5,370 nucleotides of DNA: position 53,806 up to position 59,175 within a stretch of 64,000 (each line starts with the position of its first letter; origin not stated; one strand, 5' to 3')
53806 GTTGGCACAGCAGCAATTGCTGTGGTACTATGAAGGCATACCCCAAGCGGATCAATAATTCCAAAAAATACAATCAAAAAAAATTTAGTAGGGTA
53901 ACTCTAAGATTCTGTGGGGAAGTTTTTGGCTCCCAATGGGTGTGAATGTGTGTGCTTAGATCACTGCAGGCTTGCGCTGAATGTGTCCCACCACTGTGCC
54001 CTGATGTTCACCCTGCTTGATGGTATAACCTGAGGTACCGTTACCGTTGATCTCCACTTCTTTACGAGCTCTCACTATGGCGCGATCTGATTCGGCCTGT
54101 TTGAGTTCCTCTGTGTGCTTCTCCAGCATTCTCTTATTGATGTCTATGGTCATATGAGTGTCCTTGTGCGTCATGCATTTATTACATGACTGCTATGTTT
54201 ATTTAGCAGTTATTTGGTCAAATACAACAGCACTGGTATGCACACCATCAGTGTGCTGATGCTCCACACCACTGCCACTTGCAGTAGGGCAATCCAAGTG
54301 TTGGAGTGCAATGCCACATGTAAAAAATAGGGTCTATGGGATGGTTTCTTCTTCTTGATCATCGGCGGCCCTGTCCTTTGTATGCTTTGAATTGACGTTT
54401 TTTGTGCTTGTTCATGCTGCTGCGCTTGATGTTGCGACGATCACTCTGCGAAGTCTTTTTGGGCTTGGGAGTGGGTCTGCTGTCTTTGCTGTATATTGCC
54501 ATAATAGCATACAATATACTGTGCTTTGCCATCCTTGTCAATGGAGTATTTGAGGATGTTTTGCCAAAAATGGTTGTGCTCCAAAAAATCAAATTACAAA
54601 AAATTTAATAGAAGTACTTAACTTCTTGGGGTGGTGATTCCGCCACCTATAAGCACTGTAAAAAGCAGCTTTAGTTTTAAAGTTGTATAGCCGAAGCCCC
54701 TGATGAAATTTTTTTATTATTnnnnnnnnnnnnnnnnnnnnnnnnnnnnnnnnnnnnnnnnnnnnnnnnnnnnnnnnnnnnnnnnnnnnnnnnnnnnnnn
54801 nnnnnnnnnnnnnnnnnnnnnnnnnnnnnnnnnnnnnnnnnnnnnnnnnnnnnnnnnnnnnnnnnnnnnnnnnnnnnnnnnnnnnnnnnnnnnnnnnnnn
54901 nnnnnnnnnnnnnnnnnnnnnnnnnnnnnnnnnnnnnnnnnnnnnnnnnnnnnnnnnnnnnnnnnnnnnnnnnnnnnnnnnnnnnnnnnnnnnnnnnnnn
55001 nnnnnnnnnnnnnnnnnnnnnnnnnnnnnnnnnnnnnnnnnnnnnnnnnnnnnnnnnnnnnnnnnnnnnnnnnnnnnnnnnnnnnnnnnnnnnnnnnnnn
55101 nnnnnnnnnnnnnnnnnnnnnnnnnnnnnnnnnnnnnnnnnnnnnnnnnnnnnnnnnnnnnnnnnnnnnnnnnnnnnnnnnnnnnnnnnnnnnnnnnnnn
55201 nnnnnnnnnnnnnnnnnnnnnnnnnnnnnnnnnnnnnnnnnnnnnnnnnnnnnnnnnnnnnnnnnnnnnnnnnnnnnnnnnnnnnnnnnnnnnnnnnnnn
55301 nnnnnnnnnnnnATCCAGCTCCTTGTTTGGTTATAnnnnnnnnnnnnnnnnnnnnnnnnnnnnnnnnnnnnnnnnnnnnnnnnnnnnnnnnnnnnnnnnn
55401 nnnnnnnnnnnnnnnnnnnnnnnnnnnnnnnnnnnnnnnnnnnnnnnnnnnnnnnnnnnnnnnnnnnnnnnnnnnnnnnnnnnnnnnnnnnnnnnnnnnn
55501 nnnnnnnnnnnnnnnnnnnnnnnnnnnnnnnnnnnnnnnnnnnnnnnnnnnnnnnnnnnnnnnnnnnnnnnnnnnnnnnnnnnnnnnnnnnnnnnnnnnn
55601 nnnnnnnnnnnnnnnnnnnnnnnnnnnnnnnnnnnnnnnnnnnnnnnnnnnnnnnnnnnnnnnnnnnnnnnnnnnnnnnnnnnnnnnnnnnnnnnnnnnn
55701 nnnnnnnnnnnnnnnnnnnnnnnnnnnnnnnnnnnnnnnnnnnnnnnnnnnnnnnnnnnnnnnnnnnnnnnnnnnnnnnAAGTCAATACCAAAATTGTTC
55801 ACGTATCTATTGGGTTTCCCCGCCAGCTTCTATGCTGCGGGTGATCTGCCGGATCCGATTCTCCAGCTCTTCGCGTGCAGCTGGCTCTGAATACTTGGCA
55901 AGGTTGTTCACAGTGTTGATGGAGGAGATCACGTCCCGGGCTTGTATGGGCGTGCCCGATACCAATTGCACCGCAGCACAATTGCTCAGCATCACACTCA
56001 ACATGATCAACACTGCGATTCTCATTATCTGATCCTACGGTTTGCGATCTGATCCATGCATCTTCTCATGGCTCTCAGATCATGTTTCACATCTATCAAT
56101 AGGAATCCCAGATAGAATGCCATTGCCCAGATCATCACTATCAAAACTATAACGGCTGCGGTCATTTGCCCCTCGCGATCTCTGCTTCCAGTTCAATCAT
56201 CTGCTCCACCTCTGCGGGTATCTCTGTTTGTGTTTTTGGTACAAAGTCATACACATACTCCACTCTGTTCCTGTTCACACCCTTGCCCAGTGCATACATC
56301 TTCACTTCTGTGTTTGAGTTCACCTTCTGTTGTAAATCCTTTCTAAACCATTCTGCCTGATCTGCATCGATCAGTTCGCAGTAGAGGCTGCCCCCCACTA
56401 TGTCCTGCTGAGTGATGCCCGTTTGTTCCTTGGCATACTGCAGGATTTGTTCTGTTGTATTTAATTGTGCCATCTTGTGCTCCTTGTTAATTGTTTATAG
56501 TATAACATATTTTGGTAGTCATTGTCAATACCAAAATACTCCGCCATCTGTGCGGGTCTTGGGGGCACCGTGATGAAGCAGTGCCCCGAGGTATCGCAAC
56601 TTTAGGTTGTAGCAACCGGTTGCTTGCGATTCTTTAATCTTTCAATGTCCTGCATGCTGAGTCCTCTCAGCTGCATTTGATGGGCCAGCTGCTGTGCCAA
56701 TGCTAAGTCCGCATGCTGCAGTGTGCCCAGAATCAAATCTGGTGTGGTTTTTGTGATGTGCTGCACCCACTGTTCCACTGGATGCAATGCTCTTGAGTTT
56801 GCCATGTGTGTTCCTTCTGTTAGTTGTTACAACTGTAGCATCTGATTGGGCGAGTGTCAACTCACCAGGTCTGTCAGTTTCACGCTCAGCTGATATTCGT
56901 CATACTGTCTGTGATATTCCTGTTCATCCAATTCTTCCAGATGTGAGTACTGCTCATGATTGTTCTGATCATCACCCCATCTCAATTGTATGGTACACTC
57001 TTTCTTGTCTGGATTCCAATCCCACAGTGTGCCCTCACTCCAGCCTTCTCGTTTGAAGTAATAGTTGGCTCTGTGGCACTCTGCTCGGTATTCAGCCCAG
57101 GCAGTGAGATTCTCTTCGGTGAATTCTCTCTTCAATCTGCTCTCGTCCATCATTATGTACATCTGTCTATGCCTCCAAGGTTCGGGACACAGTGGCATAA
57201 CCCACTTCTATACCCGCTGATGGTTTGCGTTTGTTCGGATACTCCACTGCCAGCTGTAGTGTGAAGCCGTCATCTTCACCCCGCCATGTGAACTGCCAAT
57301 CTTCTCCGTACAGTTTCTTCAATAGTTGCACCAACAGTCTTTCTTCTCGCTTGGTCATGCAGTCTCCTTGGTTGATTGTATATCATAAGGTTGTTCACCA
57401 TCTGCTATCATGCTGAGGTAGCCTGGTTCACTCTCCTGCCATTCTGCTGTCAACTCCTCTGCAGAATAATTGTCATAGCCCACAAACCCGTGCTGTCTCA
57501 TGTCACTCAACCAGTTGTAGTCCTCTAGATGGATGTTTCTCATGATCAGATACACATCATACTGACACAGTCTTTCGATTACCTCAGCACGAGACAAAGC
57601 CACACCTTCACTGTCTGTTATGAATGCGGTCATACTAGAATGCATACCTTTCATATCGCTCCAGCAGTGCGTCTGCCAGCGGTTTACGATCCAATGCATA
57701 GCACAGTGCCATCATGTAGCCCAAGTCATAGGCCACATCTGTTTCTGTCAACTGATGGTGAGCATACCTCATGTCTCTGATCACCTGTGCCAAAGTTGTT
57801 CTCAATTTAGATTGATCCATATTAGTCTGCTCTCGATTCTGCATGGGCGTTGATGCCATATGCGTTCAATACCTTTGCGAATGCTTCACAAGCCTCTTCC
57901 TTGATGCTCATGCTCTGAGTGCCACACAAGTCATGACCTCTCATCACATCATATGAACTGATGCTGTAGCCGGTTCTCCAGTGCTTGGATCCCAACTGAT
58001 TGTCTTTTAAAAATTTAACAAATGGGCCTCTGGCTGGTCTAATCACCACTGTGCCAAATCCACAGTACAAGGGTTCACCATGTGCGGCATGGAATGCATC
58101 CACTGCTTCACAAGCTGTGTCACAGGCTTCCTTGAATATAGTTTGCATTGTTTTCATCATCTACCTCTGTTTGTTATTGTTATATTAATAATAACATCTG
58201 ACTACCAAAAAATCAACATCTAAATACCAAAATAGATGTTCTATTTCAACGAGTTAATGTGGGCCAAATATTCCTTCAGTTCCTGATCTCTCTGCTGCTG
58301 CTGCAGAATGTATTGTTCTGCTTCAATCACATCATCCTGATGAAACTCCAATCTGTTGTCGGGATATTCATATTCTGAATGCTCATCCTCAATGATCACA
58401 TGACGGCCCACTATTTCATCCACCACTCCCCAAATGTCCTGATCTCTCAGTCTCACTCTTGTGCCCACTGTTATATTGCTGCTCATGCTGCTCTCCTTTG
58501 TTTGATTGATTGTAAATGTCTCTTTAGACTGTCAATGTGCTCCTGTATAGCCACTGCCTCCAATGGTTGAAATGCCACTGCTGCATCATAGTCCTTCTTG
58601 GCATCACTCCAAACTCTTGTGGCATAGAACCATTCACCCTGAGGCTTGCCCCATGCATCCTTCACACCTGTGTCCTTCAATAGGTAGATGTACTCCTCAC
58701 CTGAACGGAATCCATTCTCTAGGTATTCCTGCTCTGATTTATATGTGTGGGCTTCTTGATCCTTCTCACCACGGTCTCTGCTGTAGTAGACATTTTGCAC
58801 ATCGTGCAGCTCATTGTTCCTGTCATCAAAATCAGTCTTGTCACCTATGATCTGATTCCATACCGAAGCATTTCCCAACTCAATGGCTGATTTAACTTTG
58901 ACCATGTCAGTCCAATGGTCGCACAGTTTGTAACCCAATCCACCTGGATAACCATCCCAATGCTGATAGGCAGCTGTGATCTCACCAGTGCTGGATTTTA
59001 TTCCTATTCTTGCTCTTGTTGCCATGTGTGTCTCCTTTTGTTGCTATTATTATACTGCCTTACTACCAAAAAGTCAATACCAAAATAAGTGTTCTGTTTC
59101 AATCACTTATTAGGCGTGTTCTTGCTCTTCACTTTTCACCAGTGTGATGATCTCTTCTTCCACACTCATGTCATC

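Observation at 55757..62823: Eight early-promoter cassettes sharing an exactly spaced bipartite motif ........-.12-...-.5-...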

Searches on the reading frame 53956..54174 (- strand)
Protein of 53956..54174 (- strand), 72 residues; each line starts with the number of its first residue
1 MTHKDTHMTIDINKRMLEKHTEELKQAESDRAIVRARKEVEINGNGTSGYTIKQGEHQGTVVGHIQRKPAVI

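Call 60: search_protein_families(library=pfam, proteins=[window:53956-54174:-], max_evalue=0.05)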
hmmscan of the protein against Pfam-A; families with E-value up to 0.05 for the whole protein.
window:53956-54174:- (72 aa): 1 family
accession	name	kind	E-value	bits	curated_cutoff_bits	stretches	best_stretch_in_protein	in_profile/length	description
PF12388.14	Peptidase_M57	-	0.037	14.2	21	1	3-59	4-60/212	Dual-action HEIGH metallo-peptidase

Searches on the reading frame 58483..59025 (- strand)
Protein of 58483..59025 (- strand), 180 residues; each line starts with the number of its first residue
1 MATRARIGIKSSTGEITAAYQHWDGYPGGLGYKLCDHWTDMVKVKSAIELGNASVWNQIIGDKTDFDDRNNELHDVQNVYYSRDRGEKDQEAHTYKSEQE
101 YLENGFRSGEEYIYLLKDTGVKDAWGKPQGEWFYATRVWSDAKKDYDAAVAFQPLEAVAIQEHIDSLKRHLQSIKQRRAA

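Call 10: search_protein_families(library=pfam, proteins=[window:58483-59025:-], max_evalue=0.01)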
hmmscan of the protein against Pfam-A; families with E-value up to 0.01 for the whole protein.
window:58483-59025:- (180 aa): 0 families

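Call 17: find_related_loci(query=window:58483-59025:-, collection=viral_contigs, flank=10000)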
Query window:58483-59025:- (180 aa) in viral_contigs; peptide patterns used: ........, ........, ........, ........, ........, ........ (x = any residue, [..] = any of these).
11 stretches matched a pattern; 11 encode a relative of the query (tblastn E <= 1e-3); 11 distinct loci.
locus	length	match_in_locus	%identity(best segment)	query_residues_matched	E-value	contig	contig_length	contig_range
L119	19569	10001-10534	66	1-178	7e-76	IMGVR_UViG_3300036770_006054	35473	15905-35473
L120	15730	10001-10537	58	1-180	1e-69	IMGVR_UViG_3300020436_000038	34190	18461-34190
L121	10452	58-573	63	1-172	2e-69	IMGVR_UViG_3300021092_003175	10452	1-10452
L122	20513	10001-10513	62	1-180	3e-69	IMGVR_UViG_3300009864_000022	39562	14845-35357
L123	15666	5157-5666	59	1-180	1e-67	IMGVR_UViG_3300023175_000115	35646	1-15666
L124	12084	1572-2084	59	1-180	1e-66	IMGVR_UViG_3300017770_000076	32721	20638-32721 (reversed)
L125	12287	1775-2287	59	1-180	1e-66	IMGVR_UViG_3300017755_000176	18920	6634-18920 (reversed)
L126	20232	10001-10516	56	1-180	3e-61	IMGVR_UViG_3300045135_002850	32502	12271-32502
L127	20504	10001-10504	55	1-179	4e-56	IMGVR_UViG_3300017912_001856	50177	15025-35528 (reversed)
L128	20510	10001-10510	59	1-180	1e-67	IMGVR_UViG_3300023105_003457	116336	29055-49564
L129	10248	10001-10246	72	1-82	5e-36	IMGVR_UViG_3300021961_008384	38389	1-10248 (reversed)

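Call 18: search_dna_similar(query=window:58483-59025:-, collection=phages, mode=protein, max_rows=15)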
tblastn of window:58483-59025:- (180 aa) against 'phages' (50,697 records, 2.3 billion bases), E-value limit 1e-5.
Records with a match: 87; places in all: 87; records where one place covers at least 80% of the query: 3.
Best place of each record, by identity: <60% 87.
By first word of the organism name: Synechococcus 65; Prochlorococcus 12; Cyanophage 5; Caulobacter 4; Marine 1.
By host as written in the record: - 47; Synechococcus sp. WH8102 5; Prochlorococcus sp. MED4 4; Synechococcus sp. WH7803 3; Synechococcus sp. WH 7803 3; Parasynechococcus marenigrum WH 8102 3; Synechococcus sp. SynWH7803 2; Synechococcus sp. LC16 2; and 10 more.
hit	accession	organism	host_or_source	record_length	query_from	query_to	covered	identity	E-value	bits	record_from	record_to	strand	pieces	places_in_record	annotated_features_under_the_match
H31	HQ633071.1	Synechococcus phage S-SKS1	Synechococcus sp. WH7803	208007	1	159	88%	30.9%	8e-7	54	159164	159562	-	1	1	hypothetical protein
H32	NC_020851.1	Synechococcus phage S-SKS1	Synechococcus sp. WH7803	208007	1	159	88%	30.9%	8e-7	54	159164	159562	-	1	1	hypothetical protein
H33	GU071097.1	Synechococcus phage S-SSM5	Synechococcus sp. WH8102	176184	1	140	78%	34.5%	8e-11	65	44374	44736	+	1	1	hypothetical protein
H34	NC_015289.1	Synechococcus phage S-SSM5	Synechococcus sp. WH8102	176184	1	140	78%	34.5%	8e-11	65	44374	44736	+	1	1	hypothetical protein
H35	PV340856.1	Synechococcus phage Sf-FS3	Synechococcus sp. WH8102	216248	1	142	79%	33.8%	1e-10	65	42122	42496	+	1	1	hypothetical protein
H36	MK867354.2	Synechococcus phage S-SCSM1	Synechococcus sp. WH 7803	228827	1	141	78%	33.6%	4e-8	57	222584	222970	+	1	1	hypothetical protein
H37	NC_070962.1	Synechococcus phage S-SCSM1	Synechococcus sp. WH 7803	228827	1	141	78%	33.6%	4e-8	57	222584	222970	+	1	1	hypothetical protein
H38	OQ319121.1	Synechococcus phage S-BM3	Synechococcus sp. WH 7803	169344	1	118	66%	38.8%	1e-8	59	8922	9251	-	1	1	hypothetical protein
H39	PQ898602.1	Synechococcus phage S-SCSM2R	Synechococcus sp. WH7803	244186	1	144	80%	31.7%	1e-7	56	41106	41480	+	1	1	hypothetical protein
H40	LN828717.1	Synechococcus phage S-PM2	-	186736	1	118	66%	37.8%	4e-7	55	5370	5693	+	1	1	hypothetical protein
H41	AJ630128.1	Synechococcus phage S-PM2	Synechococcus sp. SynWH7803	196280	1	118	66%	37.8%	4e-7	55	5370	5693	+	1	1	Hypothetical-Protein | belonging to T4-LIKE GC: 66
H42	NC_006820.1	Synechococcus phage S-PM2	Synechococcus sp. SynWH7803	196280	1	118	66%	37.8%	4e-7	55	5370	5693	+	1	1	Hypothetical-Protein | belonging to T4-LIKE GC: 66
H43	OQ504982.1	Synechococcus phage S-8S53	Parasynechococcus marenigrum WH 8102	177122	1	118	66%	37.8%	5e-6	51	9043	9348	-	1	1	hypothetical protein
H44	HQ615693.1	Synechococcus phage S-CRM01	Synechococcus sp. LC16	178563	1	118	66%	37.0%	2e-7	56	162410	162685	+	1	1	hypothetical cyanophage protein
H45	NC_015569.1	Synechococcus phage S-CRM01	Synechococcus sp. LC16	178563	1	118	66%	37.0%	2e-7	56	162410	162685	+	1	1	hypothetical cyanophage protein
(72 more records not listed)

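Call 53: find_related_loci(query=window:58483-59025:-, collection=metagenome_contigs, flank=10000)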
Query window:58483-59025:- (180 aa) in metagenome_contigs; peptide patterns used: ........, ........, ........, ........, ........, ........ (x = any residue, [..] = any of these).
233 stretches matched a pattern; 206 encode a relative of the query (tblastn E <= 1e-3); the best 80 are kept; 80 distinct loci.
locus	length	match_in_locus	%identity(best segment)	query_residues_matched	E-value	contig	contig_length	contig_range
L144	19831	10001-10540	99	1-180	6e-122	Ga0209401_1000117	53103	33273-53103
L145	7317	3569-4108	98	1-180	2e-120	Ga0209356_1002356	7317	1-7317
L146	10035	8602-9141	98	1-180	2e-120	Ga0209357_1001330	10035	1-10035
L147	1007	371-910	98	1-180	8e-132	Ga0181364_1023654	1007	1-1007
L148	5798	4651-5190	98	1-180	4e-120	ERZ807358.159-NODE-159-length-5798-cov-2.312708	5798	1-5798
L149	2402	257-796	98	1-180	1e-125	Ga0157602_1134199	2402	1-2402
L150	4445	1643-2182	98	1-180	1e-120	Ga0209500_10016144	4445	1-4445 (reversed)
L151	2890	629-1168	98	1-180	2e-123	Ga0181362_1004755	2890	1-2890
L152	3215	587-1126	97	1-180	2e-122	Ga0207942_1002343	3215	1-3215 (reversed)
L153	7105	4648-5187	97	1-180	4e-119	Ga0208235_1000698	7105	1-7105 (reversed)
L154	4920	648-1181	77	1-178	7e-93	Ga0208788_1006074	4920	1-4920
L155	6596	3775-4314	76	1-180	1e-90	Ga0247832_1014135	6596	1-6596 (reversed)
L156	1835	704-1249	75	1-180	1e-94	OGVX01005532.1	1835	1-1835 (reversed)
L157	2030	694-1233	72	1-180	7e-92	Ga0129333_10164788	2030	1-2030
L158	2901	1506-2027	72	4-177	4e-86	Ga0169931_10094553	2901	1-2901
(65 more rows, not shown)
